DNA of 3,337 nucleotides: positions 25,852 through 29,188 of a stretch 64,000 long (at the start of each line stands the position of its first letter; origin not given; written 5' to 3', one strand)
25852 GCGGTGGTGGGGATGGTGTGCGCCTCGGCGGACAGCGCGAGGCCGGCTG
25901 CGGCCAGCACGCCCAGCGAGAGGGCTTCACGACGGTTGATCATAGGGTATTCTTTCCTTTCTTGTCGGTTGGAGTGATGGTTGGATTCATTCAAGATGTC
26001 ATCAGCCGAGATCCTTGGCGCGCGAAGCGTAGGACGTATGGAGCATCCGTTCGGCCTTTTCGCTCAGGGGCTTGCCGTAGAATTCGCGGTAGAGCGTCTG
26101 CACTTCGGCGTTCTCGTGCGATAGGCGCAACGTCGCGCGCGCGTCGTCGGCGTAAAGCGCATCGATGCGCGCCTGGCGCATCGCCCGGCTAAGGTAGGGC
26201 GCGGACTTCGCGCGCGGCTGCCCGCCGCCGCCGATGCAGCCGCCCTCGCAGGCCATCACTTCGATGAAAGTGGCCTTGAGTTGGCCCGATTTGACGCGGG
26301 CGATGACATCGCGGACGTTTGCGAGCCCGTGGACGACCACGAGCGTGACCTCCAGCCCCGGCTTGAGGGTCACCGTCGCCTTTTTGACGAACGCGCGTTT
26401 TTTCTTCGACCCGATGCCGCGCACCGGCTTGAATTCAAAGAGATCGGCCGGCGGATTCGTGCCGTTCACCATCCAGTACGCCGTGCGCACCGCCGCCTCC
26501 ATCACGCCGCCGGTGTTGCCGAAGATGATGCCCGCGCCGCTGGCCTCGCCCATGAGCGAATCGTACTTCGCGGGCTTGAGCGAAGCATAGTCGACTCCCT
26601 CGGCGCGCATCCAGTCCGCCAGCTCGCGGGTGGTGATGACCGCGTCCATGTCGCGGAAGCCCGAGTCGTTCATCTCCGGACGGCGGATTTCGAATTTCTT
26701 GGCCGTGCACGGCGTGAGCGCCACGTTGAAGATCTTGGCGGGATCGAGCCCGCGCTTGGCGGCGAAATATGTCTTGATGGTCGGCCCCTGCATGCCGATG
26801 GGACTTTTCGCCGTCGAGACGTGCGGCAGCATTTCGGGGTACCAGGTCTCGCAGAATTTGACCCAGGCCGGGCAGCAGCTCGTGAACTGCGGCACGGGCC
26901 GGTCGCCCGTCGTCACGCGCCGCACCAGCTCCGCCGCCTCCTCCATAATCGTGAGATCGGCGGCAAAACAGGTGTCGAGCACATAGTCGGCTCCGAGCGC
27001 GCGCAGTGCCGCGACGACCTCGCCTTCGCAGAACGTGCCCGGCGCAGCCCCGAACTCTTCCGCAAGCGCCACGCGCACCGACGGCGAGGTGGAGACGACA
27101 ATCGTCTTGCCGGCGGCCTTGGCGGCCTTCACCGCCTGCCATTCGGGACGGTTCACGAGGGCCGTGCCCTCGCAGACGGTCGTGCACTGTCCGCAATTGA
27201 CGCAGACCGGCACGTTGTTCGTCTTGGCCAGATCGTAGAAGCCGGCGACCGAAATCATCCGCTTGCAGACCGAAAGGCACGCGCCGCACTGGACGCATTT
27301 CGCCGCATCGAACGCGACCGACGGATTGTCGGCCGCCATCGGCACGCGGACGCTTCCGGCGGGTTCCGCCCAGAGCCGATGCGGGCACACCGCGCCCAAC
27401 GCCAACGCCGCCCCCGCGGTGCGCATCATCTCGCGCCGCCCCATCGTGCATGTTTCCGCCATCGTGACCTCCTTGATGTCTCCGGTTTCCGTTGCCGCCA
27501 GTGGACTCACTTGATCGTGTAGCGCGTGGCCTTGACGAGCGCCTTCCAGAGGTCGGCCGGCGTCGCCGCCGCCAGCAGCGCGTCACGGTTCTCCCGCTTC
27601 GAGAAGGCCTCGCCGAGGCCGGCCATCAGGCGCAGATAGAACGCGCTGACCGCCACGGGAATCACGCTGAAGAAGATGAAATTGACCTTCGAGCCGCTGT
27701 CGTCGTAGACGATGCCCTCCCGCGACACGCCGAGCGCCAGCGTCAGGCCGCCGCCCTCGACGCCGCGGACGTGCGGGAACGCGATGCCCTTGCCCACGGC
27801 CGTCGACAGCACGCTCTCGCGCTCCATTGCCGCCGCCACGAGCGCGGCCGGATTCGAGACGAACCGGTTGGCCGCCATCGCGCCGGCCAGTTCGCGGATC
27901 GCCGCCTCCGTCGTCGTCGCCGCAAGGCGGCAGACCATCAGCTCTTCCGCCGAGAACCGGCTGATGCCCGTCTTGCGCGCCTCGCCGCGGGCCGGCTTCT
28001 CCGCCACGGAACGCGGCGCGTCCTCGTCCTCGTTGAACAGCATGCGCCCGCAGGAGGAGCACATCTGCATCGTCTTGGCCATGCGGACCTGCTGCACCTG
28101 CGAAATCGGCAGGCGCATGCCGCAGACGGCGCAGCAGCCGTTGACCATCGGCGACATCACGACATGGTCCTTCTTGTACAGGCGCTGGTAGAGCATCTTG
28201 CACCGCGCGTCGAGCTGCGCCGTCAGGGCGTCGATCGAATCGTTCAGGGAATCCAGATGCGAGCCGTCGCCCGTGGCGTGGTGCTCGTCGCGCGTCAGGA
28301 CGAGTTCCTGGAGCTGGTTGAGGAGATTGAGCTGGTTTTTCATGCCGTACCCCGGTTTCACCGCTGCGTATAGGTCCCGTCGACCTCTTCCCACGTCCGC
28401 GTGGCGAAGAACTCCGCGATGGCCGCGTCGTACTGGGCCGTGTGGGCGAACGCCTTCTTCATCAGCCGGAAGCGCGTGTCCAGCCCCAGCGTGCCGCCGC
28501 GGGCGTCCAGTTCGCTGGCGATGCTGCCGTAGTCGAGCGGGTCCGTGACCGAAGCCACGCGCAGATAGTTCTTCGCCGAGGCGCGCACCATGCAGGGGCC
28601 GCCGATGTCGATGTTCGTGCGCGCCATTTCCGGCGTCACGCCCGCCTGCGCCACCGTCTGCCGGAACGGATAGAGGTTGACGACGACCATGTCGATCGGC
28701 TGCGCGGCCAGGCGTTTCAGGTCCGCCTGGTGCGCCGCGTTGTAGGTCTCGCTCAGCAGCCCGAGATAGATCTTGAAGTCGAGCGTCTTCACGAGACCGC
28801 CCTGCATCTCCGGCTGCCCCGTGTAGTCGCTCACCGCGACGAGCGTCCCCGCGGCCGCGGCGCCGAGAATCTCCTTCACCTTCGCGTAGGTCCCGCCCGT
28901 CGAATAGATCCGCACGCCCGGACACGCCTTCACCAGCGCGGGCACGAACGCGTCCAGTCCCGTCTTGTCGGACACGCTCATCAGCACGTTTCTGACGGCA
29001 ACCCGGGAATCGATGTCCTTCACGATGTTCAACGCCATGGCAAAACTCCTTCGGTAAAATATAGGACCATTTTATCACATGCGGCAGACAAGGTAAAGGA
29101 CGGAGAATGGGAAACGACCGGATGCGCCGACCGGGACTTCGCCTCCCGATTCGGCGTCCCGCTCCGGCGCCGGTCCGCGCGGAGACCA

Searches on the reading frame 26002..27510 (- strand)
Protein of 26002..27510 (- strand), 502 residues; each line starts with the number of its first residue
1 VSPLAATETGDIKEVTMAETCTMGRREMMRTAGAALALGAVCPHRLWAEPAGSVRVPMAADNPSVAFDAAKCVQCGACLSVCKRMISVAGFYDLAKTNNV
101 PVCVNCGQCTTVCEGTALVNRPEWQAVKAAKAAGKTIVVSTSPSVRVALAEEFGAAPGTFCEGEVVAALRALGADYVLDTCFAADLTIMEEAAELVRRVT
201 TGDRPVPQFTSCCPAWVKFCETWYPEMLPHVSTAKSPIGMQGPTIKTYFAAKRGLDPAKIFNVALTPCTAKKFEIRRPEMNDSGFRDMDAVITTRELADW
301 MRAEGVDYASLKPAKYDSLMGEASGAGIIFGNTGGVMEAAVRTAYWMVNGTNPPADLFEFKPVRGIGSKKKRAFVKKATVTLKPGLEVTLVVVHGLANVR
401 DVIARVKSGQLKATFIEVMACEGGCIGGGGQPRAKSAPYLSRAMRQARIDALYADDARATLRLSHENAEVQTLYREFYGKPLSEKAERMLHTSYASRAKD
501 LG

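Call 12: search_protein_families(library=pfam, proteins=[window:26002-27510:-], max_evalue=0.001)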
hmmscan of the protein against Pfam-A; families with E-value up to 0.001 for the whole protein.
window:26002-27510:- (502 aa): 7 families
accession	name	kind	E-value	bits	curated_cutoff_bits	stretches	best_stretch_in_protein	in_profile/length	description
PF02906.19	Fe_hyd_lg_C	-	1.8e-87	293.5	22.1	1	135-429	1-245/245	Iron only hydrogenase large subunit, C-terminal domain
PF02256.22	Fe_hyd_SSU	-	1e-20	73.9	24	1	444-497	3-56/56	Iron hydrogenase small subunit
PF12838.12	Fer4_7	-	1.5e-06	29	27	0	61-83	27-49/52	4Fe-4S dicluster domain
PF13237.11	Fer4_10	-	1.8e-06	28.2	25.5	1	66-113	3-52/53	4Fe-4S dicluster domain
PF12837.12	Fer4_6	-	3.4e-06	27.2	25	1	65-83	2-20/24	4Fe-4S binding domain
PF12797.12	Fer4_2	-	6.4e-06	26.2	24.5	1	65-83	3-21/22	4Fe-4S binding domain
PF13187.11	Fer4_9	-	3.3e-05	24.3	27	0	41-84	11-49/52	4Fe-4S dicluster domain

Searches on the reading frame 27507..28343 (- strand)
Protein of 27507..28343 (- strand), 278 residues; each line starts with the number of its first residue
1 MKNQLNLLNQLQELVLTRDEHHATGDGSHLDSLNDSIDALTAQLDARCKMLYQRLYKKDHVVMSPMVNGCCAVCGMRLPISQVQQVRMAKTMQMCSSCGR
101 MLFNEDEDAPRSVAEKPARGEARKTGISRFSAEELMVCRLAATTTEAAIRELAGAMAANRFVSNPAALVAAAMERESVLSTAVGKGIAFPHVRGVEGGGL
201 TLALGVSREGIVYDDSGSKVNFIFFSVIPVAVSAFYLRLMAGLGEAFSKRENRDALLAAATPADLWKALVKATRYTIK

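Call 79: search_protein_families(library=pfam, proteins=[window:27507-28343:-], max_evalue=0.0001)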
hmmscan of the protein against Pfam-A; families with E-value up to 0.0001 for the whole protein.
window:27507-28343:- (278 aa): 2 families
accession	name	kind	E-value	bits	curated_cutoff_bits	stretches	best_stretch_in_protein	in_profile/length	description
PF00359.27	PTS_EIIA_2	-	4.3e-19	69.4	27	1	133-269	5-141/144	Phosphoenolpyruvate-dependent sugar phosphotransferase system, EIIA 2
PF02591.20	Zn_ribbon_9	-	1.2e-05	25.7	29.1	1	71-102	2-33/33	C4-type zinc ribbon domain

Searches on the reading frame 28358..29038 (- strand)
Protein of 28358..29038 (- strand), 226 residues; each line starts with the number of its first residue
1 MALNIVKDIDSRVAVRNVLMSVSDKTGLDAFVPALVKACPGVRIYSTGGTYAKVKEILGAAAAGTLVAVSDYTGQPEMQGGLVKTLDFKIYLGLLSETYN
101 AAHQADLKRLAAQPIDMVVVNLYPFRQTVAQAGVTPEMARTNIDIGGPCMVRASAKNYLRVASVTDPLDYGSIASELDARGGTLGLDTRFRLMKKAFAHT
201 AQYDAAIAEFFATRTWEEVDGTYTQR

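Call 12: search_protein_families(library=pfam, proteins=[window:28358-29038:-], max_evalue=0.001)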
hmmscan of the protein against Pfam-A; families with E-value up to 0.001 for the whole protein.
window:28358-29038:- (226 aa): 2 families
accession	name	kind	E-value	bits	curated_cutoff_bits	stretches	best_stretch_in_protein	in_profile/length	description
PF01808.24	AICARFT_IMPCHas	-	8.6e-15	55.4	25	1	154-218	1-64/311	AICARFT/IMPCHase bienzyme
PF02142.27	MGS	-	2.9e-11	43.8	24.1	1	41-148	13-93/94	MGS-like domain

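Call 63: search_protein_families(library=ncbifam, proteins=[window:28358-29038:-], max_evalue=0.00001)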
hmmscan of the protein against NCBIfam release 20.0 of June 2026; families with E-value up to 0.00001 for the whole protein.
window:28358-29038:- (226 aa): 2 families
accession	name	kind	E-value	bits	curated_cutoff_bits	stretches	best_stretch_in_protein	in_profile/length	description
NF002049.0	PRK00881.1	equivalog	7.9e-61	206.4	402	1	13-220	3-202/510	bifunctional phosphoribosylaminoimidazolecarboxamide formyltransferase/IMP cyclohydrolase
TIGR00355.1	purH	equivalog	2.3e-59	201.6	528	1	16-216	1-192/511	bifunctional phosphoribosylaminoimidazolecarboxamide formyltransferase/IMP cyclohydrolase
